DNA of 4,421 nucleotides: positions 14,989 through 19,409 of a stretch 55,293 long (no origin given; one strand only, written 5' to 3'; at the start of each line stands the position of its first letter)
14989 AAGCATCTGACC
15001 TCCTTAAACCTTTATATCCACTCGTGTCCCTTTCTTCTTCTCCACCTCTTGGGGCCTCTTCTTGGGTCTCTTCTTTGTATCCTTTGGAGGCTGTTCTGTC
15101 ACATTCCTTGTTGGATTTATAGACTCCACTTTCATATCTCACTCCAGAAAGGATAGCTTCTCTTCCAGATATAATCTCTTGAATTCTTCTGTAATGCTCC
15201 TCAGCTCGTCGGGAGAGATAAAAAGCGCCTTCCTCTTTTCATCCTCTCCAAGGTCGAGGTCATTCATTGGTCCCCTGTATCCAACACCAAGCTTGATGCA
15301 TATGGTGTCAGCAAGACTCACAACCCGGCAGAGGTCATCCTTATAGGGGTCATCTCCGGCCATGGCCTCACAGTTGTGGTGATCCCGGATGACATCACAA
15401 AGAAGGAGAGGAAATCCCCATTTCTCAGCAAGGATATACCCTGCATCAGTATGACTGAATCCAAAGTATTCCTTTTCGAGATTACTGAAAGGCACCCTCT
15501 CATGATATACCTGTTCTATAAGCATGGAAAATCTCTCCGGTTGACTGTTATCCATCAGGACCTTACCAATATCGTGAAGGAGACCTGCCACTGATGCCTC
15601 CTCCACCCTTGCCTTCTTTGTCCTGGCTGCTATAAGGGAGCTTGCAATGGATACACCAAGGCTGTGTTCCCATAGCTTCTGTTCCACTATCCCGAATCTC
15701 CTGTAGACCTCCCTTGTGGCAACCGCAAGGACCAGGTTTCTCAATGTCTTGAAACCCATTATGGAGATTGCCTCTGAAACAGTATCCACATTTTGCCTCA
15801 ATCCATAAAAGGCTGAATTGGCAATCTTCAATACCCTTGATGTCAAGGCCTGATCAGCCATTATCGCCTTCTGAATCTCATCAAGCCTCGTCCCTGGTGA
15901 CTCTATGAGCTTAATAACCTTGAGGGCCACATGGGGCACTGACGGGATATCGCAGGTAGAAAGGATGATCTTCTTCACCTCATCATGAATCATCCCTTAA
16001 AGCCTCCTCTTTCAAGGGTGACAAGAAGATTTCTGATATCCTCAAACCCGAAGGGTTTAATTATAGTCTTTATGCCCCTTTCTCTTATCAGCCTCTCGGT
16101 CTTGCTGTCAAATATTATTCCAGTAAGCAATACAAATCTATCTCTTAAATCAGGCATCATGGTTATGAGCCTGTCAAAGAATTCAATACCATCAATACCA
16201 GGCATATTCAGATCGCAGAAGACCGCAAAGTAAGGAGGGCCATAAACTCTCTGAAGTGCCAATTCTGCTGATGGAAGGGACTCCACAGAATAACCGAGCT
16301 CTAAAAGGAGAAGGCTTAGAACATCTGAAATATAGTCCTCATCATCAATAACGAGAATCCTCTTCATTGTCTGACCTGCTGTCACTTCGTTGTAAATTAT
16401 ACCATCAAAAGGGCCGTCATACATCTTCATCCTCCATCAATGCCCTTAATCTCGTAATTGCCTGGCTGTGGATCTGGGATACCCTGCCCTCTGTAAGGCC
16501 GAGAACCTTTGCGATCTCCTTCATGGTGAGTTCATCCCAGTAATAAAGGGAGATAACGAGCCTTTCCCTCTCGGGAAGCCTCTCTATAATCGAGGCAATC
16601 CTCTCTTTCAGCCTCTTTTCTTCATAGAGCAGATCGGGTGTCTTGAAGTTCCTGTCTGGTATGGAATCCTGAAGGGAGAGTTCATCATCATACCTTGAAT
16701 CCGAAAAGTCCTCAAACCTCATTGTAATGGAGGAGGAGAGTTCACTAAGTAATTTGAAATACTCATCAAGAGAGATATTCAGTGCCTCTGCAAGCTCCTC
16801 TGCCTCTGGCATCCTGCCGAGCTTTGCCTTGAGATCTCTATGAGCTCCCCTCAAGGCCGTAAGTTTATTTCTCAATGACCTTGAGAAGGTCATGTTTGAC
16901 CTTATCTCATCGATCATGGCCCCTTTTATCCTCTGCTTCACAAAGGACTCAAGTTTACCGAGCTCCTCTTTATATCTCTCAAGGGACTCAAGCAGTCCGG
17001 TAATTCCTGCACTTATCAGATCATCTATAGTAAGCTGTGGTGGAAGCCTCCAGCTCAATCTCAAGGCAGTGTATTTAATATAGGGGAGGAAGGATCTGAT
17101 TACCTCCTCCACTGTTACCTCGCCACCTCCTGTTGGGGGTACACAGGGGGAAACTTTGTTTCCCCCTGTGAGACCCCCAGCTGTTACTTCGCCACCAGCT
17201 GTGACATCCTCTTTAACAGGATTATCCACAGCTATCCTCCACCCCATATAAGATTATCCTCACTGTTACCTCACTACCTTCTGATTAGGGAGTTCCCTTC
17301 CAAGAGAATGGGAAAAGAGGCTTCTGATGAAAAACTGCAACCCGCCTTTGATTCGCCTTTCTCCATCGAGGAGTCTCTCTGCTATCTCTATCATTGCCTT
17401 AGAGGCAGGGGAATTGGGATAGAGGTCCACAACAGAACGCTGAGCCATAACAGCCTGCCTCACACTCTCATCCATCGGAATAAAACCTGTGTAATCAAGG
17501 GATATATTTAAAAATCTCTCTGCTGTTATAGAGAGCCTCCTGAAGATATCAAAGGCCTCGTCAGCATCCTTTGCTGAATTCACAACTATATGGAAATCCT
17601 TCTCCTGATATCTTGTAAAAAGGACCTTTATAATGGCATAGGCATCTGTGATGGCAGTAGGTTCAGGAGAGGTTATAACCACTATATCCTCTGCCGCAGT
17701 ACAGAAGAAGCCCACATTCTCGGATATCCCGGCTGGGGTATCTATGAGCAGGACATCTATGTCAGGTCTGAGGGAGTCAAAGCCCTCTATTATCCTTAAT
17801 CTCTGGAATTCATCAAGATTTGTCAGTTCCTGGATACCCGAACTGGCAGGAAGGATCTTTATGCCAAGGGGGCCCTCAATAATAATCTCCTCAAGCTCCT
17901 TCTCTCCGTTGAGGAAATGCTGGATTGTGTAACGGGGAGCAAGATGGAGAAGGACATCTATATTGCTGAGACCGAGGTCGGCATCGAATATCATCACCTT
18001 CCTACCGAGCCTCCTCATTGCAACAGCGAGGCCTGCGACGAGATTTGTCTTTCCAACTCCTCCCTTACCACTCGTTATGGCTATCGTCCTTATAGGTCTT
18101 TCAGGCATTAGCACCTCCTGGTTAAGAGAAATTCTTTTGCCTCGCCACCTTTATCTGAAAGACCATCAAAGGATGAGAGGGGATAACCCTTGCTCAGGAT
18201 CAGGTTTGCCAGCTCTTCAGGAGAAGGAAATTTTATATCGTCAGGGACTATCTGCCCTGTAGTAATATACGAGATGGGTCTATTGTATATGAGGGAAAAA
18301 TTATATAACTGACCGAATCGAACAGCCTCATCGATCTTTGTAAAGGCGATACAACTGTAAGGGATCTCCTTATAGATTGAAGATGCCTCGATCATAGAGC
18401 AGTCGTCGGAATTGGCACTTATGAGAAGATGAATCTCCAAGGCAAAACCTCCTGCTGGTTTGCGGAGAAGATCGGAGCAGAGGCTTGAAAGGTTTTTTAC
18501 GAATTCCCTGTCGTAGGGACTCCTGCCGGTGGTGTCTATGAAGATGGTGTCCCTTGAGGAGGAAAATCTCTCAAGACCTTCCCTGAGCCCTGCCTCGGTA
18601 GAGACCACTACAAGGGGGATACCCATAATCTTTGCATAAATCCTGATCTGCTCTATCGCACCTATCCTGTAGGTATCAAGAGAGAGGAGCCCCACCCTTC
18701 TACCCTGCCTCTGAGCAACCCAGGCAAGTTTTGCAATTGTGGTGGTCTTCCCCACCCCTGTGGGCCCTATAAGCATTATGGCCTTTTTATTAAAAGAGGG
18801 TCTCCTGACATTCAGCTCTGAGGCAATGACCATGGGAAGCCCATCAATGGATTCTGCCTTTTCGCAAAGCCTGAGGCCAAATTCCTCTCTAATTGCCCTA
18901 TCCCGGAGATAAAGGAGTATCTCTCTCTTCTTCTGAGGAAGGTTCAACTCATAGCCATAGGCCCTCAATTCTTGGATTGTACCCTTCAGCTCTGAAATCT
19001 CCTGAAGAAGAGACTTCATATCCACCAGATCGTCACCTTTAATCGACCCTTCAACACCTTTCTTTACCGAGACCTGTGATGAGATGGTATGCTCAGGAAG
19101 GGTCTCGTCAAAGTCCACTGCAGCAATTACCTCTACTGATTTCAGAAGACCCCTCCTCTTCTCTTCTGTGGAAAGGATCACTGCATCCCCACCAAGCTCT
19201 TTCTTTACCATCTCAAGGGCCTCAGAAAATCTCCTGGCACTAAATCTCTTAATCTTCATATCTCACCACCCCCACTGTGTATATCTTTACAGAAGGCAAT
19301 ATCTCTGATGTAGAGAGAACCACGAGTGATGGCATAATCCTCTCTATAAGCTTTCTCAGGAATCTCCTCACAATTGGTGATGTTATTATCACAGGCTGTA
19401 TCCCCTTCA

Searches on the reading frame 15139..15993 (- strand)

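Call 10: search_protein_families(library=pfam, proteins=[window:15139-15993:-])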
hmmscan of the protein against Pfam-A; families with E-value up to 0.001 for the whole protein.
window:15139-15993:- (284 aa): 2 families
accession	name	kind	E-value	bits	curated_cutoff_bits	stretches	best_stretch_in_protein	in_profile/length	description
PF08668.18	HDOD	-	1.4e-58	198.1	22.9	1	16-207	1-195/196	HDOD domain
PF01966.28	HD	-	3.7e-12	47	22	1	108-230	2-112/116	HD domain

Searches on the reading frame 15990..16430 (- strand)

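Call 10: search_protein_families(library=pfam, proteins=[window:15990-16430:-])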
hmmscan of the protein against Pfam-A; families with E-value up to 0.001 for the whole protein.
window:15990-16430:- (146 aa): 1 family
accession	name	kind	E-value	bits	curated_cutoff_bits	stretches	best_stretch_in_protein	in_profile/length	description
PF00072.30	Response_reg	-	3e-13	50.3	30.2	1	25-135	1-109/111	Response regulator receiver domain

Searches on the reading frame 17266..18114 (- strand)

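Call 11: search_protein_families(library=pfam, proteins=[window:17266-18114:-])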
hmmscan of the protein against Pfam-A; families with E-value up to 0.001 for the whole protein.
window:17266-18114:- (282 aa): 7 families
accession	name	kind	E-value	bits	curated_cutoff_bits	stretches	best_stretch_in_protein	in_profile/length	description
PF10609.15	ParA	-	5.9e-20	72.2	27.1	2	10-59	5-54/246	NUBPL iron-transfer P-loop NTPase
PF13614.12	AAA_31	-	3.4e-14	53.6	27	1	9-165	2-164/177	AAA domain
PF01656.29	CbiA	-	2.7e-13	50.4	25.4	1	11-222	1-119/125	CobQ/CobB/MinD/ParA nucleotide binding domain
PF00142.24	Fer4_NifH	-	2e-11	44.4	25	1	11-86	3-82/271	4Fe-4S iron sulfur cluster binding proteins, NifH/frxC family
PF06564.18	CBP_BcsQ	-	2.1e-07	31.1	21.3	1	10-247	3-232/234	Cellulose biosynthesis protein BcsQ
PF02374.21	ArsA_ATPase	-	4.2e-05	23.4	24.3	1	12-46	4-38/305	Anion-transporting ATPase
PF09140.17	MipZ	-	0.00032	20.6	20.7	1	10-142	2-123/262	ATPase MipZ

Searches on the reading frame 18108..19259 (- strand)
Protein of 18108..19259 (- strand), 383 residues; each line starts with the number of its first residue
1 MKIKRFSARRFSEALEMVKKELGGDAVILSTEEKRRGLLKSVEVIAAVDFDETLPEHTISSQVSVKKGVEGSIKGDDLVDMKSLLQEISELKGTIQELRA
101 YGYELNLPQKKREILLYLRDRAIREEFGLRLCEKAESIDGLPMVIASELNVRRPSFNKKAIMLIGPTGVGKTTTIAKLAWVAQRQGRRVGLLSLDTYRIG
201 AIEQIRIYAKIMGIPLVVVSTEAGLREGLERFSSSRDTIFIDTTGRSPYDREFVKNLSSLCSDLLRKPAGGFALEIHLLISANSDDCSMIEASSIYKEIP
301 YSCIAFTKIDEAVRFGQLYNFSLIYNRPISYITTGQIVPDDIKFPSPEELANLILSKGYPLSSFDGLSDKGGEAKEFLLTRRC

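Call 11: search_protein_families(library=pfam, proteins=[window:18108-19259:-])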
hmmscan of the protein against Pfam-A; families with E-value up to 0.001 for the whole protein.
window:18108-19259:- (383 aa): 3 families
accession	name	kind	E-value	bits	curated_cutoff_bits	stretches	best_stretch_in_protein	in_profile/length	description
PF00448.28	SRP54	-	8.5e-37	127.1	22.7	1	159-355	2-195/196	SRP54-type protein, GTPase domain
PF25199.1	nSTAND_NTPase5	-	0.00016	21.9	34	1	149-195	32-79/145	Novel STAND NTPase 5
PF01656.29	CbiA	-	0.00055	20.3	25.4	0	167-196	8-37/125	CobQ/CobB/MinD/ParA nucleotide binding domain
